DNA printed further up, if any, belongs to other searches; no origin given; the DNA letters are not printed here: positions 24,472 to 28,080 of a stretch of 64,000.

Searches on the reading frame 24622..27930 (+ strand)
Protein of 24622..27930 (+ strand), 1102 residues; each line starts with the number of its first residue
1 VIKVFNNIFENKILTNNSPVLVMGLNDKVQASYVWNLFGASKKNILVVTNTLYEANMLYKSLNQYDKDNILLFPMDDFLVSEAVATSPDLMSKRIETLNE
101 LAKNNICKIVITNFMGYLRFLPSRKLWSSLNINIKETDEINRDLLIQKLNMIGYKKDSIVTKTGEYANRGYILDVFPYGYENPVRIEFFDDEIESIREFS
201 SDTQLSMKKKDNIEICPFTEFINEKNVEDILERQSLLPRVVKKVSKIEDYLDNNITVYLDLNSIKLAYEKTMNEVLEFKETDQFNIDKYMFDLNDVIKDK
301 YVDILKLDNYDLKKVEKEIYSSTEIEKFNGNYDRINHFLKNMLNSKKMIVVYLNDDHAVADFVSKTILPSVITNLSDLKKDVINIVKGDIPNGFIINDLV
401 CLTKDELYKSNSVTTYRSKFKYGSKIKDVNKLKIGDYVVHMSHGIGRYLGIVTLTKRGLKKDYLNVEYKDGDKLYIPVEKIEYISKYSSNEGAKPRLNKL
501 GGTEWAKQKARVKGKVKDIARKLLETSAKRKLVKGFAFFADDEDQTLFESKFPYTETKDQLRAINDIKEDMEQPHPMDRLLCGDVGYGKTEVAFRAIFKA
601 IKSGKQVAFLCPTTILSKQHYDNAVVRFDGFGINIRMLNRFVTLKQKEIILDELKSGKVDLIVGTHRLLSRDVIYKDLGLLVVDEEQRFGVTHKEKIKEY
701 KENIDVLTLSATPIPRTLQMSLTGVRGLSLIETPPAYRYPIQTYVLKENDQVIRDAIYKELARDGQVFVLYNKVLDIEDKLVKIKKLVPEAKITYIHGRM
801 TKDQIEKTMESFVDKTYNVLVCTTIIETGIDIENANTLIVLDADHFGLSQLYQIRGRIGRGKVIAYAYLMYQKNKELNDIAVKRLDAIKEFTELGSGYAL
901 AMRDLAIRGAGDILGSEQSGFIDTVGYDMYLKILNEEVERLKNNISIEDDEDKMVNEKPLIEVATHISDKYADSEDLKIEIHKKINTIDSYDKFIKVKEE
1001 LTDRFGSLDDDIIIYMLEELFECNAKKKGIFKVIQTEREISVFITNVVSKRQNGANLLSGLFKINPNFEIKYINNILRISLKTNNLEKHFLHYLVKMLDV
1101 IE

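Call 85: search_protein_families(library=pfam, proteins=[window:24622-27930:+], max_evalue=0.00001)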
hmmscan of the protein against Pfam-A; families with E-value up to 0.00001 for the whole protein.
window:24622-27930:+ (1102 aa): 7 families
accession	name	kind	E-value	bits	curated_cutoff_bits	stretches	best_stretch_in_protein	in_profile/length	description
PF17757.6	UvrB_inter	-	2.6e-24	85.6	22.9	1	132-221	1-91/91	UvrB interaction domain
PF00270.35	DEAD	-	6.7e-24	84.9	26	1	557-719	1-165/167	DEAD/DEAH box helicase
PF00271.37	Helicase_C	-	1.1e-23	84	23.5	1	757-861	6-109/110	Helicase conserved C-terminal domain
PF02559.22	CarD_TRCF_RID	-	7.4e-20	71.2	23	1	432-488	1-57/57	CarD-like/TRCF RID domain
PF04851.21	ResIII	-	1e-10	42.2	22.5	1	558-713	6-162/164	Type III restriction enzyme, res subunit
PF03461.20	TRCF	-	5.6e-10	39.9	25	1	962-1046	2-86/95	TRCF domain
PF22590.2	Cas3-like_C_2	-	3.9e-06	27.5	27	0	765-861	3-104/106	CRISPR-associated nuclease/helicase Cas3, C-terminal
